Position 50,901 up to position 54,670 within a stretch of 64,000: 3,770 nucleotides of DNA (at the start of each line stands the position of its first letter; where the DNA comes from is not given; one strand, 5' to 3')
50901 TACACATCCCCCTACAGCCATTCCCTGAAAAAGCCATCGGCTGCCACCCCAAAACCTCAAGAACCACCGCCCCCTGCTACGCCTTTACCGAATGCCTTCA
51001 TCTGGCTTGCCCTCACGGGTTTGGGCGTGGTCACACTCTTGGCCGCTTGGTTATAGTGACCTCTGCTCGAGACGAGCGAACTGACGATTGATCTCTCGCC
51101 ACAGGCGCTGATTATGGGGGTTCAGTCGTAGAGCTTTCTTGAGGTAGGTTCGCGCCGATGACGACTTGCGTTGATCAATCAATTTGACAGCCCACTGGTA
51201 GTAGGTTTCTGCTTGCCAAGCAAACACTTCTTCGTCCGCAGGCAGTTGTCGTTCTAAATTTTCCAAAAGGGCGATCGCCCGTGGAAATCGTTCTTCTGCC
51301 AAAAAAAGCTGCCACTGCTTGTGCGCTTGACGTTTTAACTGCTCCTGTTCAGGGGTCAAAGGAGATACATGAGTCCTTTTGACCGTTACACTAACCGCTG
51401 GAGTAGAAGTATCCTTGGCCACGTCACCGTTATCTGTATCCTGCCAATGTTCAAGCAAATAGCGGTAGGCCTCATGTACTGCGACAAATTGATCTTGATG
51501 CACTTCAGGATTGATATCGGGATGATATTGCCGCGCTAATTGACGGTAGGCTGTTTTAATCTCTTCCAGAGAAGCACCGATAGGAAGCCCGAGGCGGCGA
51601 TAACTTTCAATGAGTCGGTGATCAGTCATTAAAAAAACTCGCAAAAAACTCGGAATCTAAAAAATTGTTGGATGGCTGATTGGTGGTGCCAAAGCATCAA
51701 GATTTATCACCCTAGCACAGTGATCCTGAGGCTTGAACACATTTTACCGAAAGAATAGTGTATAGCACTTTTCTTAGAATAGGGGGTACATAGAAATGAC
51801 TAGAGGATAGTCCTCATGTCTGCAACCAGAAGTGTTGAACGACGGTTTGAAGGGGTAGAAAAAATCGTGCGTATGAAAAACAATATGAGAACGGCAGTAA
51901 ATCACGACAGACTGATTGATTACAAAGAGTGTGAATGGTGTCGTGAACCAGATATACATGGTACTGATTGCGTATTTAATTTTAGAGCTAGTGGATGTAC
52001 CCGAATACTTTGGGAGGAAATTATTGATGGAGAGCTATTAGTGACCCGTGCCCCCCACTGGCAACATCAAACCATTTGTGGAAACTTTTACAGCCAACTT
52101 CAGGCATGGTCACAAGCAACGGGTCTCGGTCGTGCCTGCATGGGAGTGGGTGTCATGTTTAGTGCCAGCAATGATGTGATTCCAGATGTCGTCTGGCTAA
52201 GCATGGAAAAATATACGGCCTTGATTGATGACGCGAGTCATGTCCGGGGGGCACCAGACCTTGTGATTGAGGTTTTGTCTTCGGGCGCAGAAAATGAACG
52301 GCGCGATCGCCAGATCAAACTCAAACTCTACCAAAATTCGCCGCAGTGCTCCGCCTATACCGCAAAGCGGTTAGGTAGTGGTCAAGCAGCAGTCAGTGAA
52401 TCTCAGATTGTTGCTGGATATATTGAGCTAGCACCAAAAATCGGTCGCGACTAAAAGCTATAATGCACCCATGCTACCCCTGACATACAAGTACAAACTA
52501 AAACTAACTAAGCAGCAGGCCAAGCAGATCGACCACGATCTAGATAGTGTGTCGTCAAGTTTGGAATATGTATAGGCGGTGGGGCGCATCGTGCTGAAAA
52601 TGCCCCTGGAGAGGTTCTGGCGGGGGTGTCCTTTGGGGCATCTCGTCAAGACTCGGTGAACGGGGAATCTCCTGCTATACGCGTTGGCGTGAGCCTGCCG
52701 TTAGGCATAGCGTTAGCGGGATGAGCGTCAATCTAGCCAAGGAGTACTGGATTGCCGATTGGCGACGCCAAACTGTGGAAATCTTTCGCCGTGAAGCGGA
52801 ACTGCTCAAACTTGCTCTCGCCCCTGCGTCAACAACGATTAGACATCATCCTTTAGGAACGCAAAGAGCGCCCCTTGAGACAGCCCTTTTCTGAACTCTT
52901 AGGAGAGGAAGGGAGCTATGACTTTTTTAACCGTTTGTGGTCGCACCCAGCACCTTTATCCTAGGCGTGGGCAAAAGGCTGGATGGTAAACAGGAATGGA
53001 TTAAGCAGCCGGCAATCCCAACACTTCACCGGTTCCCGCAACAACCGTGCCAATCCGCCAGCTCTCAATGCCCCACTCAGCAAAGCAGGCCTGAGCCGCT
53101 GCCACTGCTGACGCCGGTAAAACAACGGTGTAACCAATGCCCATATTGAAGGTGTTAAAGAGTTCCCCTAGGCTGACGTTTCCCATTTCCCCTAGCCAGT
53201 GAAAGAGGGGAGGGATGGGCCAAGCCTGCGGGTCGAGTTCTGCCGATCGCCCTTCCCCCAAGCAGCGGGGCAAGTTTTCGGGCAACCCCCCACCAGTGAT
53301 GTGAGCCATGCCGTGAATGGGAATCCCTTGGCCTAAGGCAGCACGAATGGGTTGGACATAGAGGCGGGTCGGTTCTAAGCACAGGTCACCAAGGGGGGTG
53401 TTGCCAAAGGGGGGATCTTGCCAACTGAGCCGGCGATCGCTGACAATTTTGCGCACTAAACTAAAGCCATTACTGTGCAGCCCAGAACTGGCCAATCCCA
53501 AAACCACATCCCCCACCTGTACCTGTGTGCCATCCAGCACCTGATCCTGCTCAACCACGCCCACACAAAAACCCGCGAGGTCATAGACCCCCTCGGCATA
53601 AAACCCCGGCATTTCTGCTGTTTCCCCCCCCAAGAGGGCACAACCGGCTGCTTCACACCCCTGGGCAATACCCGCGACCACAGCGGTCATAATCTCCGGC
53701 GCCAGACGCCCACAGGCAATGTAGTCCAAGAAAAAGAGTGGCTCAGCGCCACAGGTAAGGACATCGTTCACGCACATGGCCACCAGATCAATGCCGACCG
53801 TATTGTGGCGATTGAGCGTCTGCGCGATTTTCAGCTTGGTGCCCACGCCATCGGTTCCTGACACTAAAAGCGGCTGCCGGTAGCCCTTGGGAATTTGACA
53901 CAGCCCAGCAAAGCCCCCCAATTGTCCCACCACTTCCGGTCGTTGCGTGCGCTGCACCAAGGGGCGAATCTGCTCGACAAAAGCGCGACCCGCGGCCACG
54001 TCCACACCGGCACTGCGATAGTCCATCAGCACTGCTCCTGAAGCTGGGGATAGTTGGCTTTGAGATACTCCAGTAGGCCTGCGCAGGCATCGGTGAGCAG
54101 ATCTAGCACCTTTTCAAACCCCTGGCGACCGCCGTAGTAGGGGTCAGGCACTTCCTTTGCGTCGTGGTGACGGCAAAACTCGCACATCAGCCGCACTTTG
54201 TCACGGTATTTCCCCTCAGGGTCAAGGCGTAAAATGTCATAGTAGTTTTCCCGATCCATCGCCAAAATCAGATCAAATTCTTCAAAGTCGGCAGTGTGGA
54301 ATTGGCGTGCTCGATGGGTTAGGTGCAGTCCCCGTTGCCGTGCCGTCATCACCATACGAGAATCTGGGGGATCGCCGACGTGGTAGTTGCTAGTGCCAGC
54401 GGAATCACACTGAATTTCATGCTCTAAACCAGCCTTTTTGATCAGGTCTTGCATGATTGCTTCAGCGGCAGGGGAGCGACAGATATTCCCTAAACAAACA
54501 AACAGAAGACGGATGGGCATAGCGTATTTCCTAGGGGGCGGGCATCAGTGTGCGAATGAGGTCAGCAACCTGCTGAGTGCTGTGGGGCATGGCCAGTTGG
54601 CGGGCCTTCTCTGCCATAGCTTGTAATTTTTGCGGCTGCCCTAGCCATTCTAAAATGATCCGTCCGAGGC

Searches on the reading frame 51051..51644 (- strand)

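Call 37: search_protein_families(library=pfam, proteins=[window:51051-51644:-])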
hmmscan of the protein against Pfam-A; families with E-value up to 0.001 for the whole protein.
window:51051-51644:- (197 aa): 6 families
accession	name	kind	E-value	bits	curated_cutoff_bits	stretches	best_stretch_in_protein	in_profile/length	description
PF00226.36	DnaJ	-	9.1e-15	55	27.8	1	14-63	2-53/63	DnaJ domain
PF14559.12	TPR_19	-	8e-06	26.5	25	0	155-182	1-28/68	Tetratricopeptide repeat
PF13428.12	TPR_14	-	2.9e-05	24.8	23.5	0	146-184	2-40/44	Tetratricopeptide repeat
PF07719.23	TPR_2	-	5.4e-05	23.4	27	1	145-178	1-34/34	Tetratricopeptide repeat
PF00515.34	TPR_1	-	0.00077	19.6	27.8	0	145-178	1-34/34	Tetratricopeptide repeat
PF13432.12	TPR_16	-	0.00081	20.2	32.7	0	150-183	2-35/65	Tetratricopeptide repeat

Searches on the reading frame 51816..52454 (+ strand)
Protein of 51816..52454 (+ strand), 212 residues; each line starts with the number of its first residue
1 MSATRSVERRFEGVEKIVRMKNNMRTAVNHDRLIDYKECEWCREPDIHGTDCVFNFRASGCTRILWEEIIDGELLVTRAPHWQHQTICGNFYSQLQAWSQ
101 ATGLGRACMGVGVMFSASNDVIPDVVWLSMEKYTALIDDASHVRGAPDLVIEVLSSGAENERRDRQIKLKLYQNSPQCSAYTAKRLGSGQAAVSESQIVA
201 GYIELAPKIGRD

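Call 37: search_protein_families(library=pfam, proteins=[window:51816-52454:+])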
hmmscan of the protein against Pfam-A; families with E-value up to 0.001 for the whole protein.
window:51816-52454:+ (212 aa): 1 family
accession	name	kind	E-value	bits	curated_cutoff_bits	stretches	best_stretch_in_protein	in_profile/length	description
PF05685.18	Uma2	-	9.3e-21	74.5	27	1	68-181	16-126/172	Putative restriction endonuclease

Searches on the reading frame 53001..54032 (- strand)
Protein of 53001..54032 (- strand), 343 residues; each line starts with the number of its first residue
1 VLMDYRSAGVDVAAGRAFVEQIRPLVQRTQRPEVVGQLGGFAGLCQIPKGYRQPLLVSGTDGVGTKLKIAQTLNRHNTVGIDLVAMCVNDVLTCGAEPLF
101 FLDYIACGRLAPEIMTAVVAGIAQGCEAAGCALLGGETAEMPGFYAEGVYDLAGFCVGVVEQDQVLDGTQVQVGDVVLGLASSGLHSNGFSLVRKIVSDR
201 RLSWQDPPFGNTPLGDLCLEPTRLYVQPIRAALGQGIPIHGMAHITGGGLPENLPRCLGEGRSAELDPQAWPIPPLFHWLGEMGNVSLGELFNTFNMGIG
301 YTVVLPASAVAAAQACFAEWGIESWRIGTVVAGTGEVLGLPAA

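Call 37: search_protein_families(library=pfam, proteins=[window:53001-54032:-])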
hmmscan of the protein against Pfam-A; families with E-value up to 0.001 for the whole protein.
window:53001-54032:- (343 aa): 2 families
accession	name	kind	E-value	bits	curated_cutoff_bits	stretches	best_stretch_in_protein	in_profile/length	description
PF02769.27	AIRS_C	-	6.9e-34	117.7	23.1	1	172-337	1-152/156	AIR synthase related protein, C-terminal domain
PF00586.29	AIRS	-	6.4e-25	88.2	24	1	56-160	15-112/112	AIR synthase related protein, N-terminal domain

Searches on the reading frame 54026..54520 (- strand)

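Call 37: search_protein_families(library=pfam, proteins=[window:54026-54520:-])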
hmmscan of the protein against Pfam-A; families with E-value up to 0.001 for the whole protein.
window:54026-54520:- (164 aa): 1 family
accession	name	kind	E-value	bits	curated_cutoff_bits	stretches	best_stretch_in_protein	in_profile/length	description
PF01451.26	LMWPc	-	9.6e-49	165.7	23.2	1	6-150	2-144/144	Low molecular weight phosphotyrosine protein phosphatase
